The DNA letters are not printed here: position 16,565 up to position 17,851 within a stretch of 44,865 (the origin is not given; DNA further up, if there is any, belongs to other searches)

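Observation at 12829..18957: Stand-alone five-gene adenylation / carrier-protein / amidation / GNAT cassette with no pathway context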

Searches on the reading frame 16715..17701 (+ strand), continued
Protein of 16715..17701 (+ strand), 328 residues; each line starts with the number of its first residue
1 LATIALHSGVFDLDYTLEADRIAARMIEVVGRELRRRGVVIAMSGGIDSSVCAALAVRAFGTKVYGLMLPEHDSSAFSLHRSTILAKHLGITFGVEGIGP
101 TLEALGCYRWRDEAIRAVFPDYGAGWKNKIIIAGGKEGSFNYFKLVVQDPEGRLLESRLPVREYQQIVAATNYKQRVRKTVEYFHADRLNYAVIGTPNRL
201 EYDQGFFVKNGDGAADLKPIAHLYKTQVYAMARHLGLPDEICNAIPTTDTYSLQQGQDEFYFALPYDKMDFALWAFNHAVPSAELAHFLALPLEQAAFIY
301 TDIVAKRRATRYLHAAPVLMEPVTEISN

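Call 76: search_protein_families(library=ncbifam, proteins=[L041:10439-11254:+, L030:5149-6255:+, L029:6701-7894:-, L043:12113-13264:-, L006:12008-12631:+, L072:16519-17871:-, L064:3538-5718:+], max_evalue=0.001)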
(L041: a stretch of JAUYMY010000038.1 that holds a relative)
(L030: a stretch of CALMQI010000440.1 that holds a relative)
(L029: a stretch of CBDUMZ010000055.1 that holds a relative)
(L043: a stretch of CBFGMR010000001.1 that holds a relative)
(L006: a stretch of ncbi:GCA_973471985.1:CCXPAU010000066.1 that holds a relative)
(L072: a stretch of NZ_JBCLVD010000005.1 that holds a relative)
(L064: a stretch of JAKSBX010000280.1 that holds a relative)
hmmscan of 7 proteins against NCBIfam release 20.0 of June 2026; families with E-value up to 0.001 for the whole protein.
L041:10439-11254:+ (271 aa): 0 families

L030:5149-6255:+ (368 aa): 11 families
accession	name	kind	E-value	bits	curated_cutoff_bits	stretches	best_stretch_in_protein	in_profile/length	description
NF006829.0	PRK09352.1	subfamily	1.6e-60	204.8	249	1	29-348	5-321/322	beta-ketoacyl-ACP synthase 3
TIGR00747.1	fabH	subfamily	1e-51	175.9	292.1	1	33-346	7-320/322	beta-ketoacyl-ACP synthase III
NF009519.0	PRK12880.1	equivalog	1.4e-50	172.6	436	1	26-347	5-337/353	beta-ketoacyl-ACP synthase III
NF004623.0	PRK05963.1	equivalog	5.8e-36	124.4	437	1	30-346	7-326/328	beta-ketoacyl-ACP synthase III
NF005541.0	PRK07204.1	equivalog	2.3e-27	96.3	402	1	30-346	6-327/329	beta-ketoacyl-ACP synthase III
NF006720.0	PRK09258.1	equivalog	2.5e-27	96.1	285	2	59-174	42-157/338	3-oxoacyl-ACP synthase III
NF005703.0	PRK07515.1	equivalog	3.2e-21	75.6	304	1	62-347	80-371/373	beta-ketoacyl-ACP synthase III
NF005308.0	PRK06840.1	equivalog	1.1e-12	47.6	315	1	60-348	35-335/339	3-oxoacyl-ACP synthase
NF003274.0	PRK04262.1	equivalog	6.5e-10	38.6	244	1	56-169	29-142/347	hydroxymethylglutaryl-CoA synthase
NF053539.1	resorcinol_DarB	exception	0.00015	21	550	0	77-143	62-127/377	dialkylresorcinol biosynthesis protein DarB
NF005293.2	PRK06816.1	subfamily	0.00043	19.4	450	0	76-176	60-158/378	StlD/DarB family beta-ketosynthase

L029:6701-7894:- (397 aa): 6 families
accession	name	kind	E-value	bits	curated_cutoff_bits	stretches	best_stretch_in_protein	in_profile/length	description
NF005315.0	PRK06849.1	equivalog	1.7e-20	73.4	406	1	2-293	4-281/389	hypothetical protein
NF009404.0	PRK12767.1-3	equivalog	8.2e-16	57.8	316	1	43-317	40-313/344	carbamoyl phosphate synthase-like protein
NF009405.0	PRK12767.1-4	equivalog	1.1e-14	54.1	390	1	36-325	33-304/320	carbamoyl phosphate synthase-like protein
NF009402.0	PRK12767.1-1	equivalog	1.8e-13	50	218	1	1-309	1-297/329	carbamoyl phosphate synthase-like protein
NF009406.0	PRK12767.1-5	equivalog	6.7e-09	35.2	271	1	35-314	33-297/327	carbamoyl phosphate synthase-like protein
NF009403.0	PRK12767.1-2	equivalog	0.00015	21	286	0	275-320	281-327/342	carbamoyl phosphate synthase-like protein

L043:12113-13264:- (383 aa): 3 families
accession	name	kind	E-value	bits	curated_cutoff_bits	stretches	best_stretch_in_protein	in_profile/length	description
TIGR03938.2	deacetyl_PgaB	equivalog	5e-14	51.5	321.9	1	73-172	5-103/621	poly-beta-1,6-N-acetyl-D-glucosamine N-deacetylase PgaB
NF011177.0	PRK14582.1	equivalog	3.5e-07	28.9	923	1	101-172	74-146/671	poly-beta-1,6-N-acetyl-D-glucosamine N-deacetylase PgaB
NF011176.0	PRK14581.1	equivalog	1e-06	27.2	1091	1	101-157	74-131/673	poly-beta-1,6-N-acetyl-D-glucosamine N-deacetylase PgaB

L006:12008-12631:+ (207 aa): 22 families
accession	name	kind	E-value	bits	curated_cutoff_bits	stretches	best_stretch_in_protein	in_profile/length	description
NF007240.0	PRK09677.1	equivalog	2.2e-16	59.9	243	1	105-198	82-183/192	putative lipopolysaccharide biosynthesis O-acetyl transferase WbbJ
TIGR03570.1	NeuD_NnaD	subfamily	2.7e-12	46.7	160.8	1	91-194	99-202/202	NeuD/PglB/VioB family sugar acetyltransferase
NF007797.0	PRK10502.1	subfamily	1.4e-10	41.2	192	1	107-198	91-178/183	WcaF family extracellular polysaccharide biosynthesis acetyltransferase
NF007076.0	PRK09527.1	equivalog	2.7e-10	40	347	1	108-197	95-183/203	galactoside O-acetyltransferase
NF041874.1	EPS_EpsC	equivalog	4.3e-10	39.6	150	1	70-197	59-165/168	serine O-acetyltransferase EpsC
NF007499.0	PRK10092.1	equivalog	5.3e-10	39.4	314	1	110-197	95-181/183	maltose O-acetyltransferase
NF050158.1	CarbAnhydGPos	equivalog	1.6e-08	34.4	250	1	146-197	86-141/172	gamma carbonic anhydrase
TIGR03308.1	phn_thr-fam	hypoth_equivalog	6.2e-08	32.7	201.65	1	146-198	107-161/204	phosphonate metabolim protein, transferase hexapeptide repeat family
TIGR03532.1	DapD_Ac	equivalog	1.3e-07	31.5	231.75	1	98-198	107-213/231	2,3,4,5-tetrahydropyridine-2,6-dicarboxylate N-acetyltransferase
TIGR01172.1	cysE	equivalog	3.3e-06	27.2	210.65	1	89-194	65-162/162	serine O-acetyltransferase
NF000311.1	Vat_ABCDEFH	equivalog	3.9e-06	26.6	300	1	148-199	111-164/201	Vat family streptogramin A O-acetyltransferase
NF058585.1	HptprglPActTf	PfamEq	6.8e-06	25.8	300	1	146-198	105-159/172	heptaprenylglyceryl phosphate O-acetyltransferase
NF038307.1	EPS_acetyl_HpsU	equivalog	1.4e-05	24.8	305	1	106-194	89-173/178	hormogonium polysaccharide biosynthesis acetyltransferase HpsU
NF000147.1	stregram_VatF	exception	2.5e-05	23.8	400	1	141-202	113-177/221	streptogramin A O-acetyltransferase Vat(F)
NF008349.0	PRK11132.1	equivalog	2.7e-05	23.4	397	0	108-196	161-244/273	serine O-acetyltransferase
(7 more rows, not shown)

L072:16519-17871:- (450 aa): 1 family
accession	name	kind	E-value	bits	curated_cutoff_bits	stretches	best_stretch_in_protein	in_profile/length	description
TIGR03016.1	pepcterm_hypo_1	hypoth_equivalog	2.4e-10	40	90.85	1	50-280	15-251/477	TIGR03016 family PEP-CTERM system-associated outer membrane protein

L064:3538-5718:+ (726 aa): 12 families
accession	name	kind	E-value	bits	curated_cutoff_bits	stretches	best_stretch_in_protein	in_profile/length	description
TIGR03194.1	4hydrxCoA_A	equivalog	1.8e-36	125.8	994.55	3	585-721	595-738/746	4-hydroxybenzoyl-CoA reductase subunit alpha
NF043082.1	XdhA_XDHase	equivalog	1.6e-33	115.8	780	4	592-721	610-744/758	xanthine dehydrogenase subunit XdhA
NF007426.0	PRK09970.1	equivalog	2.2e-27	95.5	916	3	592-721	613-747/761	xanthine dehydrogenase molybdenum-binding subunit XdhA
TIGR03311.1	Se_dep_XDH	equivalog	2.7e-27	95.2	830.45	2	279-561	254-543/848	selenium-dependent xanthine dehydrogenase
NF041018.1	glyceraldDH_alpha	equivalog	3.5e-27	95.1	790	2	74-197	461-584/741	glyceraldehyde dehydrogenase subunit alpha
TIGR03196.1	pucD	equivalog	1.4e-24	86.5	783.65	2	591-720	617-749/763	xanthine dehydrogenase subunit D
NF041671.1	peri_hyde_PaoC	equivalog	2.5e-24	85.7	1180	2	284-486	114-308/735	aldehyde oxidoreductase molybdenum-binding subunit PaoC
NF040766.1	CODH_aero_grp5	exception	3e-21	75.3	950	2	592-721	642-777/785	aerobic carbon-monoxide dehydrogenase large subunit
TIGR02965.1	xanthine_xdhB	equivalog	9.3e-20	70.4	849.5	2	283-459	97-264/758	xanthine dehydrogenase molybdopterin binding subunit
TIGR02416.1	CO_dehy_Mo_lg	equivalog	3e-12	45.5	991.15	0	606-709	639-748/770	aerobic carbon-monoxide dehydrogenase large subunit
TIGR03313.1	Se_sel_red_Mo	hypoth_equivalog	2.3e-07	28.9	1101.9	0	588-647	803-860/951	molybdopterin-dependent oxidoreductase Mo/Fe-S-binding subunit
NF045668.1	pterin_aldehy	equivalog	0.0006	18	1100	0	605-719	777-894/905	molybdopterin-dependent aldehyde oxidoreductase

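Call 77: fold_search(model_id=the predicted structure, library=pdb)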
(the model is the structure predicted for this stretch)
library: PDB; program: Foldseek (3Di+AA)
matches with E <= 10: 1621; with E <= 0.001: 201
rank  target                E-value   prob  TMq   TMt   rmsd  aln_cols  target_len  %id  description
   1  2e18_A                4.4e-16  1.00  0.61  0.77   6.4       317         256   26  Crystal structure of project PH0182 from Pyrococcus horikoshii OT3 (released 2007-04-24)
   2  1xng_A                8.2e-14  1.00  0.60  0.75   4.7       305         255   22  Crystal Structure of NH3-dependent NAD+ synthetase from Helicobacter pylori (released 2005-04-05)
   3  1xng_B                2.3e-13  1.00  0.61  0.74   6.0       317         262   20  Crystal Structure of NH3-dependent NAD+ synthetase from Helicobacter pylori (released 2005-04-05)
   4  3fiu_A                4.4e-13  1.00  0.59  0.79   5.2       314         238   22  Structure of NMN synthetase from Francisella tularensis (released 2009-03-03)
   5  1xnh                  6.6e-13  1.00  0.60  0.76   5.3       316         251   20  Crystal Structure of NH3-dependent NAD+ synthetase from Helicobacter pylori (released 2005-04-05)
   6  3p52_B                1.2e-12  1.00  0.56  0.78   6.6       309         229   20  NH3-dependent NAD synthetase from Campylobacter jejuni subsp. jejuni NCTC 11168 in complex with the nitrate ion (released 2010-10-27)
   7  3p52_A                3.2e-12  1.00  0.57  0.79   5.6       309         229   20  NH3-dependent NAD synthetase from Campylobacter jejuni subsp. jejuni NCTC 11168 in complex with the nitrate ion (released 2010-10-27)
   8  3q4g_A                4.5e-11  1.00  0.56  0.68   5.6       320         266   19  Structure of NAD synthetase from Vibrio cholerae (released 2011-01-26)
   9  3dpi_A                9.8e-11  1.00  0.52  0.61   7.6       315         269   24  Crystal Structure of NAD+ synthetase from Burkholderia Pseudomallei (released 2008-07-29)
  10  1nsy_A                1.1e-10  1.00  0.57  0.67   6.8       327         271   18  CRYSTAL STRUCTURE OF NH3-DEPENDENT NAD+ SYNTHETASE FROM BACILLUS SUBTILIS (released 1997-07-23)
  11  3q4g_B                4.7e-10  1.00  0.54  0.67   6.0       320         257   19  Structure of NAD synthetase from Vibrio cholerae (released 2011-01-26)
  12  2pz8_A                6.7e-10  1.00  0.55  0.63   6.5       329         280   19  NAD+ Synthetase from Bacillus anthracis with AMP-CPP and Mg2+ (released 2007-07-31)
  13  5wp0_A                9.9e-10  1.00  0.52  0.64   7.0       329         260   17  Crystal structure of NAD synthetase NadE from Vibrio fischeri (released 2017-08-16)
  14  4f4h_B                1.1e-09  1.00  0.46  0.29  16.4       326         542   19  Crystal structure of a Glutamine dependent NAD+ synthetase from Burkholderia thailandensis (released 2012-08-08)
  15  4q16_A                1.5e-09  1.00  0.55  0.65   6.6       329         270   20  Structure of NAD+ Synthetase from Deinococcus radiodurans (released 2015-04-15)
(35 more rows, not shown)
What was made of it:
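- On NH3-dependent NAD(+) synthetase (NadE), NF002048/PRK00876: Foldseek gives target-normalised TM 0.75-0.79 to NadE structures (call 77).
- Closest known: NH3-dependent NAD synthetase NadE, and its NMN-synthetase variant in Francisella. Same: The Francisella enzyme (3fiu, named NMN synthetase in the PDB entry, call 77) suggests that the family can change substrate.
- It has the NadE fold (call 77).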
